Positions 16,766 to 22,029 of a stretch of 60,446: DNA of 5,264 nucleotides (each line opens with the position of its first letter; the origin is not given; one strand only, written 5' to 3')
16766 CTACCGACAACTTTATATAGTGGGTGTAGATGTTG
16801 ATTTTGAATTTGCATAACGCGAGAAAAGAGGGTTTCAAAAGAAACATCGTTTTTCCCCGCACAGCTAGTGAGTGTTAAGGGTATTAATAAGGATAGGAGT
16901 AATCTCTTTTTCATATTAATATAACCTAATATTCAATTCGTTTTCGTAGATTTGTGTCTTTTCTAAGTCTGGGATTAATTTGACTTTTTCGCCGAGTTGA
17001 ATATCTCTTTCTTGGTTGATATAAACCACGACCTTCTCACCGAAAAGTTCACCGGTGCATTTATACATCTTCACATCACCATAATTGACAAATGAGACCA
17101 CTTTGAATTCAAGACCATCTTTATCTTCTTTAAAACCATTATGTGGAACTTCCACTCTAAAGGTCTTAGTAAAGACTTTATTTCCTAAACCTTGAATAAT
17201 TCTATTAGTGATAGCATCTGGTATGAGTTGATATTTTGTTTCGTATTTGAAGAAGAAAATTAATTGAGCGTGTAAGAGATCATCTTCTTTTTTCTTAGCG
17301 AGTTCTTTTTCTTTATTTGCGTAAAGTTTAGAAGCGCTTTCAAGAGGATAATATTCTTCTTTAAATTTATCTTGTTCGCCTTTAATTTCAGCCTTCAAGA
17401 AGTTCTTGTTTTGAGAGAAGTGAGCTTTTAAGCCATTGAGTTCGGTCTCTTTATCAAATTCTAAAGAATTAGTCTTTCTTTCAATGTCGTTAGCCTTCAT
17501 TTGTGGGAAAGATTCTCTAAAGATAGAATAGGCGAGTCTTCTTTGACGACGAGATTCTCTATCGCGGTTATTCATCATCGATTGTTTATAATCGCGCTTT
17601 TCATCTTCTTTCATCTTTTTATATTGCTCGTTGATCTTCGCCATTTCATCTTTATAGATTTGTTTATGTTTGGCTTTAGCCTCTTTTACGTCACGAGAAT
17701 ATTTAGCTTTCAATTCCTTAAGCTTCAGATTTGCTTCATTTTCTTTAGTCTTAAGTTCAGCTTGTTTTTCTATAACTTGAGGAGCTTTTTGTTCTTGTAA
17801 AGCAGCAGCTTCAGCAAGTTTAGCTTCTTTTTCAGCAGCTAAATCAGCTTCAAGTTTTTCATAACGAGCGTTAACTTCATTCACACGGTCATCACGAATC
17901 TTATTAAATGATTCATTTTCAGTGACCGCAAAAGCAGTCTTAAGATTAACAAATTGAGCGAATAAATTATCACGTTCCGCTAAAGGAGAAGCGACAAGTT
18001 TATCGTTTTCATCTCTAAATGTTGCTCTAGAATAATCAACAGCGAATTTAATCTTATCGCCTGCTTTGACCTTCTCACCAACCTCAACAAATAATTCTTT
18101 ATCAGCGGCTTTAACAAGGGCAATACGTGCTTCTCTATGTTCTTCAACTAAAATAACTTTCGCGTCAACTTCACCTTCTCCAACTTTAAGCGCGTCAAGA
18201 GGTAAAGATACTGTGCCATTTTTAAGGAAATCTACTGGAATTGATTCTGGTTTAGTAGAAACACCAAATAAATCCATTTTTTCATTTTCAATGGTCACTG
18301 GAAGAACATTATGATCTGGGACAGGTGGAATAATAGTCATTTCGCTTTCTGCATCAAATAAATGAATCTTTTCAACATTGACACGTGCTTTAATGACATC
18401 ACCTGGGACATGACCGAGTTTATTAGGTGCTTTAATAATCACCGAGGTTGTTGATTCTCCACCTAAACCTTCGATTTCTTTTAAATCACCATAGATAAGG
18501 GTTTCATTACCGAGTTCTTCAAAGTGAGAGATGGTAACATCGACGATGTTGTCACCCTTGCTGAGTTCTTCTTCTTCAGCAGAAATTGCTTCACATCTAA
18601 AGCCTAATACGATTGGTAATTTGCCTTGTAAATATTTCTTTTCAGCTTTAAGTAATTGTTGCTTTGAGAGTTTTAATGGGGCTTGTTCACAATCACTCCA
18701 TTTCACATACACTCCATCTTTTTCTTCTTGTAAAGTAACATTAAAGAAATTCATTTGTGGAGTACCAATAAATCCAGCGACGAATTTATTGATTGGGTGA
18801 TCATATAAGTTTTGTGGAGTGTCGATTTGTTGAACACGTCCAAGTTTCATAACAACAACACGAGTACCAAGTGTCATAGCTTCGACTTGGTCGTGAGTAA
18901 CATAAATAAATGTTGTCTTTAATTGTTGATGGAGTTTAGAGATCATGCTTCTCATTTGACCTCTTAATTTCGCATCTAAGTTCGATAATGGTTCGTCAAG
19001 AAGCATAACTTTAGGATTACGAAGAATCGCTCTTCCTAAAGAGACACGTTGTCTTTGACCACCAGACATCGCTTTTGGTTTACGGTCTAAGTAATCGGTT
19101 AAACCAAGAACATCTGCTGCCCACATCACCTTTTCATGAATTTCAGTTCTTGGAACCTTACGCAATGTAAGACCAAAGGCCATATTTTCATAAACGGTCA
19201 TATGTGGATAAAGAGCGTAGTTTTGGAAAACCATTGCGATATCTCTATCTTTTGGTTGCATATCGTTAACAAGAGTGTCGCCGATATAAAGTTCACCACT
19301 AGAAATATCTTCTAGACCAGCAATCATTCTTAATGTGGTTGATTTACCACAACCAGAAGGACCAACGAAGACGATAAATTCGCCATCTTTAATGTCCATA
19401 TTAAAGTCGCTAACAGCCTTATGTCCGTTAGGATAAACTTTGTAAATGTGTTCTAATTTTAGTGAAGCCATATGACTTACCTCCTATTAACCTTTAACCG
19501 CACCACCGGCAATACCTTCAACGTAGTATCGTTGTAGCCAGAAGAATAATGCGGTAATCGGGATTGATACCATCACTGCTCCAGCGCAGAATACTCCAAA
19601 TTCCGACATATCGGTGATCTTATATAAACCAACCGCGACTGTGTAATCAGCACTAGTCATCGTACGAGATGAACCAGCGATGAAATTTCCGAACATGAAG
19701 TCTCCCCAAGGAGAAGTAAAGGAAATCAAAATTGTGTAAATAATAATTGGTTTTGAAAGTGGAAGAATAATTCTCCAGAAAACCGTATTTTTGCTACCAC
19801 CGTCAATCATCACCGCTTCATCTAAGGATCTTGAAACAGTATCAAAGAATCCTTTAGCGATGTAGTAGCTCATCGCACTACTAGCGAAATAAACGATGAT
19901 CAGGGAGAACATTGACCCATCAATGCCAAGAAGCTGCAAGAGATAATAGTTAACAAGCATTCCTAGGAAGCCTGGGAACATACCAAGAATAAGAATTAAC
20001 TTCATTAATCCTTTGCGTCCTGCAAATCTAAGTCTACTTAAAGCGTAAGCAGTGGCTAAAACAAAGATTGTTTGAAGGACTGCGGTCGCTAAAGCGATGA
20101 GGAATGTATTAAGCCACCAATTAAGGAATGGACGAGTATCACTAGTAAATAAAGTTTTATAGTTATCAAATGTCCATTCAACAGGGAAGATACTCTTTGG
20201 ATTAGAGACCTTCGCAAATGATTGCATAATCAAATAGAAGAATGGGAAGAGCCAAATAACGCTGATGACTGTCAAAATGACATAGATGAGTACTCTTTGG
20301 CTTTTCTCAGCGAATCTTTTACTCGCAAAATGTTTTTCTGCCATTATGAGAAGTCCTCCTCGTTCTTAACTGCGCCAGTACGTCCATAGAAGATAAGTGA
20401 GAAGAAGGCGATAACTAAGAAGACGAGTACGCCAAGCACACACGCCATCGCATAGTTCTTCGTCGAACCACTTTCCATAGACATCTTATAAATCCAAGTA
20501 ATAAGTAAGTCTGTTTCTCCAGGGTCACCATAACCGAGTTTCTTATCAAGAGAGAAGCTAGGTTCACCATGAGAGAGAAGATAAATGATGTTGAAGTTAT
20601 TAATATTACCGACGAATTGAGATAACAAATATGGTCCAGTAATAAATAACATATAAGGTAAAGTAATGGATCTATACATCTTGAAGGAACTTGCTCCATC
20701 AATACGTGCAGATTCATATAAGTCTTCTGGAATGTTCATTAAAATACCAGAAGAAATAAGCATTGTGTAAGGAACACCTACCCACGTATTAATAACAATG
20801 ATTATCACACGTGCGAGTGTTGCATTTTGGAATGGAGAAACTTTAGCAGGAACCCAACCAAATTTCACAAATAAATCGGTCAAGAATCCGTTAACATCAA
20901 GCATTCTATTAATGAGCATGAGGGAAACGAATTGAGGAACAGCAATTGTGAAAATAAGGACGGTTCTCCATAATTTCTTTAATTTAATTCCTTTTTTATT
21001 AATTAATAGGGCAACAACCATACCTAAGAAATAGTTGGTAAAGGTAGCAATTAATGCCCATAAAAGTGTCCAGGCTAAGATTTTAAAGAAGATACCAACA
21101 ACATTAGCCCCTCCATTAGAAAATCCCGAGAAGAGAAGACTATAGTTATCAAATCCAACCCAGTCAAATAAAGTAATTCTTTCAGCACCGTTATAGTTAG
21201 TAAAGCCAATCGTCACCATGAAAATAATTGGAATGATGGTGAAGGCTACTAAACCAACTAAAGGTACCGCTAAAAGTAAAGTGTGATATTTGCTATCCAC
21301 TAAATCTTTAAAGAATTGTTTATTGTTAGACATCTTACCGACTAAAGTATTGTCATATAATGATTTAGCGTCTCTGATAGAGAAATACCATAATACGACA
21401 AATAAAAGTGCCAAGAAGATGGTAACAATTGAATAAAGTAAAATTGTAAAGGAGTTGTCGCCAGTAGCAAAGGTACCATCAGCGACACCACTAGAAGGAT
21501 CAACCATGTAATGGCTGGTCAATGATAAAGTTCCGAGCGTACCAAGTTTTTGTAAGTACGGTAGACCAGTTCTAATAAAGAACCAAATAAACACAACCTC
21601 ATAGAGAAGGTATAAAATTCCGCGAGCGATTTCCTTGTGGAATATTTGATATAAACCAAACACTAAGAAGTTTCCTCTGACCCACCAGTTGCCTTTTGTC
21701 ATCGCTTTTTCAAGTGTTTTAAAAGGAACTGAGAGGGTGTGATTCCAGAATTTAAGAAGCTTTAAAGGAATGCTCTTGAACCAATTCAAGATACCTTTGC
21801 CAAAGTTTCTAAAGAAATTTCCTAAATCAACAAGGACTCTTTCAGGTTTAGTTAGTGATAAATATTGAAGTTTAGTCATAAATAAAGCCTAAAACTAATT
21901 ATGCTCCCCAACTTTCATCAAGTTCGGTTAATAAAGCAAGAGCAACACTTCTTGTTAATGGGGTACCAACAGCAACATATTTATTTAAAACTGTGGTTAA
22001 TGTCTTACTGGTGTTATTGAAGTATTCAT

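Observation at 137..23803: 23-kb co-directional alpha-glucan capture, degradation and import locus built entirely from membrane-tethered, Ig-stalked proteins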

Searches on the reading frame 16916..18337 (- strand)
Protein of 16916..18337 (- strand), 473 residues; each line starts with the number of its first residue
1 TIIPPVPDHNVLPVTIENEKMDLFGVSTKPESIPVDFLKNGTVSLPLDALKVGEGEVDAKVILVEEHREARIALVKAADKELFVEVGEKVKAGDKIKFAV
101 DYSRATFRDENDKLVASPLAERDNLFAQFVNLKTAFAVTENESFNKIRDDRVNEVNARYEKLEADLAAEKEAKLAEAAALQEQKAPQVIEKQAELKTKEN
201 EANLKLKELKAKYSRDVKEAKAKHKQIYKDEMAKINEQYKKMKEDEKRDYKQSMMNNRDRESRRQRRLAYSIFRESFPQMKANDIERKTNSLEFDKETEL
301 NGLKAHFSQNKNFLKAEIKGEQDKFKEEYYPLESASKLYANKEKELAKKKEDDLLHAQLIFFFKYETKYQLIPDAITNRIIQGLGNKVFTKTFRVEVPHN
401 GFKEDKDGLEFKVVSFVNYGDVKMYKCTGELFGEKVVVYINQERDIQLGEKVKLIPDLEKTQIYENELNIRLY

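Call 31: find_homologous_proteins(query=window:16916-18337:-)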
Query window:16916-18337:- (473 aa): 15 proteins with E <= 0.001 among 8000 candidates.
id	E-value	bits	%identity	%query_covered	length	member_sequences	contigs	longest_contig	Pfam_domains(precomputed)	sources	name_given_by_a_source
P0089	9.7e-172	590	60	100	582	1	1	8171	-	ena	-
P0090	5.1e-169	581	60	100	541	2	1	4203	-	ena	-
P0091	7.0e-165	567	58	100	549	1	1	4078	-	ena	-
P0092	1.0e-159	550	56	100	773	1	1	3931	PF00005.34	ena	-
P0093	3.8e-141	489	51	100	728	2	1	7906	PF01076.26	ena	-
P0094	2.5e-140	487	60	81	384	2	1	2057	-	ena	-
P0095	5.7e-119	416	71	58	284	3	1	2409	-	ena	-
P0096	2.4e-114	401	63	67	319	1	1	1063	-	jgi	jgi:hypothetical protein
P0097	1.0e-111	392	60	68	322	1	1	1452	-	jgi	jgi:hypothetical protein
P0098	1.8e-108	382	54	74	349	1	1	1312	-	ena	-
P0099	9.6e-107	376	50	77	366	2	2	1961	-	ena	-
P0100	2.0e-104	368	63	59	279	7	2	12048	-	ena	-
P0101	5.7e-104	367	58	63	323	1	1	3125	-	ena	-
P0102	4.3e-103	364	55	69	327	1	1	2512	-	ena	-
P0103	4.7e-80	288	51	62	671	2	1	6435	PF00005.34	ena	-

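Call 44: find_encoding_contigs(protein=P0100, flank=10000, max_places=3)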
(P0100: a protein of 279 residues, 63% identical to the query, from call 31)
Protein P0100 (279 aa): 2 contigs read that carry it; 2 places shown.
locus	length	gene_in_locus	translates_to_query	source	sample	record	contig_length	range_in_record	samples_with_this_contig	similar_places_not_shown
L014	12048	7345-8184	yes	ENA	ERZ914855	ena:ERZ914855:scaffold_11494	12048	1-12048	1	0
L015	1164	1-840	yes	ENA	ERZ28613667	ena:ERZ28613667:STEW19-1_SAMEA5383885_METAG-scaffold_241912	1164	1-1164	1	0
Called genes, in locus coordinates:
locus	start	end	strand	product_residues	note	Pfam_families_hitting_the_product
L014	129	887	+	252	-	PF07022:Phage_CI_repr (weak), PF12844:HTH_19, PF13443:HTH_26 (weak), PF13560:HTH_31, PF01381:HTH_3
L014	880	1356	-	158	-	-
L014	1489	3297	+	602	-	PF02368:Big_2 (faint), PF13416:SBP_bac_8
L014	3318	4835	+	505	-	PF00528:BPD_transp_1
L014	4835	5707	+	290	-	PF00528:BPD_transp_1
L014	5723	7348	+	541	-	PF00005:ABC_tran, PF17912:OB_MalK (weak)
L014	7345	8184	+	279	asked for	-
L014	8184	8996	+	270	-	-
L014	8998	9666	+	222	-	-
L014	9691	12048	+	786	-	?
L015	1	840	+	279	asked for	?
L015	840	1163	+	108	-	?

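Call 45: find_encoding_contigs(protein=P0089, flank=10000, max_places=3)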
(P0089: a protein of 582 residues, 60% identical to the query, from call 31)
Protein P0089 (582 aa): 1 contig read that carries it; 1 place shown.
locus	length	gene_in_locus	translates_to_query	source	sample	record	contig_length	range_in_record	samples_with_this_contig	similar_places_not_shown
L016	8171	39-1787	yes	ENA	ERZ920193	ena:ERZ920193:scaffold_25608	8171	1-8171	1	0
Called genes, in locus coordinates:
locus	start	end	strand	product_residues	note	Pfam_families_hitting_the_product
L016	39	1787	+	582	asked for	-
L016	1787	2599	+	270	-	-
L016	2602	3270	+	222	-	-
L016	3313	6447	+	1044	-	-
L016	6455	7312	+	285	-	-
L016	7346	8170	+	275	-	?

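Call 76: search_solved_structures(query=window:16919-18337:-, max_evalue=1)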
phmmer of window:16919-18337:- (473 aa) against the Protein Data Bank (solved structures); distinct sequences matched with E-value up to 1: 6.
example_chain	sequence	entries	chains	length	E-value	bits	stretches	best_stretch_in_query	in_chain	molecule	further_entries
1tfe_A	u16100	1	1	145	0.026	16.9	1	130-238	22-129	ELONGATION FACTOR TS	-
8cxj_D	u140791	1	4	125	0.13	14.6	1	198-237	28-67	Surface protein R28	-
7n6g_3M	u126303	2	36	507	0.53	12.6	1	145-231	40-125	FAP7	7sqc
3any_B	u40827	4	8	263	0.56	12.5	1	380-445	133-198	Ethanolamine ammonia-lyase light chain | Ethanolamine ammonia-lyase small subunit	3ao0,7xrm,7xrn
5ysn_B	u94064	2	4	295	0.68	12.2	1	380-445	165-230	Ethanolamine ammonia-lyase light chain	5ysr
3abo_B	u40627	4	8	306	0.72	12.2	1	380-445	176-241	Ethanolamine ammonia-lyase light chain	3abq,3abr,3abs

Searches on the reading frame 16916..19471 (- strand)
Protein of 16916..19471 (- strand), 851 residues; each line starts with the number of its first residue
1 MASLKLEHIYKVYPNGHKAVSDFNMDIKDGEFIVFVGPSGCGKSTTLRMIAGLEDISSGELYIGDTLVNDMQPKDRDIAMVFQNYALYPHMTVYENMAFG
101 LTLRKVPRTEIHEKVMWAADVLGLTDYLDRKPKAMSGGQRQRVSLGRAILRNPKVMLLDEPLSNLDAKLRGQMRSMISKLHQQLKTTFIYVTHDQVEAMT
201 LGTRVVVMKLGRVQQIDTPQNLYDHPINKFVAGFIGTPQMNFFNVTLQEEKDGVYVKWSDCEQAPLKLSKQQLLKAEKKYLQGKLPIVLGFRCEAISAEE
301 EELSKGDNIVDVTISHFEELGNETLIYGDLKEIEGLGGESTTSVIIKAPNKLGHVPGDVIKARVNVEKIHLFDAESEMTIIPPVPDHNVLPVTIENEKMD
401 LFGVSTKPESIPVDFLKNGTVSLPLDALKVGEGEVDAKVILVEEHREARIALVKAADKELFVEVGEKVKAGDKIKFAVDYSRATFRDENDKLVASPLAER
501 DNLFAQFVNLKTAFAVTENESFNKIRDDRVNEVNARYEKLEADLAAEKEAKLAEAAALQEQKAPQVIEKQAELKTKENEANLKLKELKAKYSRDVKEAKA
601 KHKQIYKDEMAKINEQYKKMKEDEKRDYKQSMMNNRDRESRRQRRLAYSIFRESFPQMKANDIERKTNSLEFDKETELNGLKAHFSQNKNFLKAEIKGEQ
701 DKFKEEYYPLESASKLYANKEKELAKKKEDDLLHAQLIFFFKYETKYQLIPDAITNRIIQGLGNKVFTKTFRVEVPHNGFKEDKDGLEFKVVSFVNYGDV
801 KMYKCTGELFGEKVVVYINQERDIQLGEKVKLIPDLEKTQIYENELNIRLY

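Call 6: search_protein_families(library=pfam, proteins=[window:16916-19471:-], max_evalue=0.01)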
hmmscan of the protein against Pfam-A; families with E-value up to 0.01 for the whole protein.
window:16916-19471:- (851 aa): 7 families
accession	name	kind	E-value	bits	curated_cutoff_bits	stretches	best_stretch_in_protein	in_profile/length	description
PF00005.33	ABC_tran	-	2.8e-32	112.6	25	1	21-162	2-136/137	ABC transporter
PF17912.7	OB_MalK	-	6.7e-07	30.5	27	1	236-296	1-53/53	MalK OB fold domain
PF13304.12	AAA_21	-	5.1e-05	23.9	27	0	32-70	1-31/304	AAA domain, putative AbiEii toxin, Type IV TA system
PF02463.25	SMC_N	-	0.00067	19.6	40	1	30-199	24-205/220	RecF/RecN/SMC N terminal domain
PF03215.21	Rad17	-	0.0022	18.4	23.8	1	32-97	47-112/186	Rad17 P-loop domain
PF13401.12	AAA_22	-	0.0029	18.3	27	0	30-57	5-32/130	AAA domain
PF03193.22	RsgA_GTPase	-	0.0033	17.7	30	0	16-58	93-134/174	RsgA GTPase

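Call 9: search_protein_families(library=ncbifam, proteins=[window:16916-19471:-], max_evalue=0.001)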
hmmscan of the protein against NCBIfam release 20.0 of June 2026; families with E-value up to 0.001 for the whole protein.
window:16916-19471:- (851 aa): 182 families (the best 25 are shown)
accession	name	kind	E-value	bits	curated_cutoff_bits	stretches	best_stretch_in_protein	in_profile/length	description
NF008653.0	PRK11650.1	subfamily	6.8e-137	456.3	432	1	1-378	1-353/357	sn-glycerol-3-phosphate ABC transporter ATP-binding protein UgpC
NF008233.0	PRK11000.1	equivalog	1.9e-118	395.5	568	1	1-375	1-356/369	maltose/maltodextrin ABC transporter ATP-binding protein MalK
NF006987.0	PRK09452.1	equivalog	1.7e-93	313.4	482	1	4-257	18-268/378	spermidine/putrescine ABC transporter ATP-binding protein PotA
NF040933.2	ABC_arch_GlcV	equivalog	3.4e-89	299.2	450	1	4-314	3-304/357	glucose ABC transporter ATP-binding protein GlcV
TIGR01187.1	potA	subfamily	1.7e-87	293.6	355.6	1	36-325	2-281/325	polyamine ABC transporter ATP-binding protein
TIGR03265.1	PhnT2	equivalog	2.1e-87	293.6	457.7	1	3-372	4-352/353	putative 2-aminoethylphosphonate ABC transporter ATP-binding protein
NF043075.1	MMSYN1_0197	equivalog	6.5e-85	285.1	550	1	4-240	3-238/341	spermidine/putrescine ABC transporter ATP-binding protein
TIGR00968.1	3a0106s01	subfamily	1.3e-76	257.3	342.75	1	7-237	4-233/237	sulfate ABC transporter ATP-binding protein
NF008513.0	PRK11432.1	equivalog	2.4e-76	256.9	496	1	5-255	8-255/351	ferric ABC transporter ATP-binding protein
TIGR03258.1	PhnT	equivalog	6.1e-74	249.2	499.15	1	4-245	9-250/359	2-aminoethylphosphonate ABC transport system ATP-binding subunit PhnT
NF040840.2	tungstate_WtpC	equivalog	5.8e-73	246.1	440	1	4-256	2-250/347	tungstate ABC transporter ATP-binding protein WtpC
NF008621.0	PRK11607.1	equivalog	1.2e-72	244.8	613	1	7-326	23-332/377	putrescine ABC transporter ATP-binding subunit PotG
NF008105.0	PRK10851.1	equivalog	6.8e-69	232.3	502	1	3-237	2-239/362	sulfate/thiosulfate ABC transporter ATP-binding protein CysA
TIGR01186.1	proV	subfamily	9.9e-65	219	326.6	1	16-239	5-234/363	betaine/proline/choline family ABC transporter ATP-binding protein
TIGR03415.1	ABC_choXWV_ATP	equivalog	4.8e-54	183.8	483.75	1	19-247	39-275/382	choline ABC transporter ATP-binding protein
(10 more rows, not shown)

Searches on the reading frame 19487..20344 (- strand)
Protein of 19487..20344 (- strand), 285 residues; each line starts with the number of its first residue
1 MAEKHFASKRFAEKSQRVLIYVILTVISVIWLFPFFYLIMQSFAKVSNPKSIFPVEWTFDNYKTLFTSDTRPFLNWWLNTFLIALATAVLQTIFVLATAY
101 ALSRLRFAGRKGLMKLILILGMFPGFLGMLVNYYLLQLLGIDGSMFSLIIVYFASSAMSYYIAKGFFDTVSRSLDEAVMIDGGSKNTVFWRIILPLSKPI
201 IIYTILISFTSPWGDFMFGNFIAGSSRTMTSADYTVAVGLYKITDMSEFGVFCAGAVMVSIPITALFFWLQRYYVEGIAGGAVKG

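Call 6: search_protein_families(library=pfam, proteins=[window:19487-20344:-], max_evalue=0.01)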
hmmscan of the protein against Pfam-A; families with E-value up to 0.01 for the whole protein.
window:19487-20344:- (285 aa): 1 family
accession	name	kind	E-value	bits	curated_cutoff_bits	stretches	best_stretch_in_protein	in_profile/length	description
PF00528.27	BPD_transp_1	-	4.7e-14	53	26.4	1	101-275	9-179/184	Binding-protein-dependent transport system inner membrane component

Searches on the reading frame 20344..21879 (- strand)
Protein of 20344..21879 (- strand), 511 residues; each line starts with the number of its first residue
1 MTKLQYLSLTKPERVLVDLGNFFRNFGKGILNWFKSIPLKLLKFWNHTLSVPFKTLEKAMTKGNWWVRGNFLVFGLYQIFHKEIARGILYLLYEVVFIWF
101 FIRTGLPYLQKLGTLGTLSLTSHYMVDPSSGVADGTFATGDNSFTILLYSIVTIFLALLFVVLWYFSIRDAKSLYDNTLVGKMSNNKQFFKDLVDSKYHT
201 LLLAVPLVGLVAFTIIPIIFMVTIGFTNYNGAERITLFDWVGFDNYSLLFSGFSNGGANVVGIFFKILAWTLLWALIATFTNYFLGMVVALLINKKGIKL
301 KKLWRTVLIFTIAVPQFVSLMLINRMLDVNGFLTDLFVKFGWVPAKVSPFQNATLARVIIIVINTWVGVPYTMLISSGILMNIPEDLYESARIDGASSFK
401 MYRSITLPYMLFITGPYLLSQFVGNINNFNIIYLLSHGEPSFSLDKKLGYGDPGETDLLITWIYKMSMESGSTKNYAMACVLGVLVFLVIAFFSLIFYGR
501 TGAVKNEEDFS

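Call 6: search_protein_families(library=pfam, proteins=[window:20344-21879:-], max_evalue=0.01)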
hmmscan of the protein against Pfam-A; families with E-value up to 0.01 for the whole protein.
window:20344-21879:- (511 aa): 1 family
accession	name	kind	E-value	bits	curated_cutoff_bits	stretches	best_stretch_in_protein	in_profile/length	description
PF00528.27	BPD_transp_1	-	1.5e-16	61.1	26.4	1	284-496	3-173/184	Binding-protein-dependent transport system inner membrane component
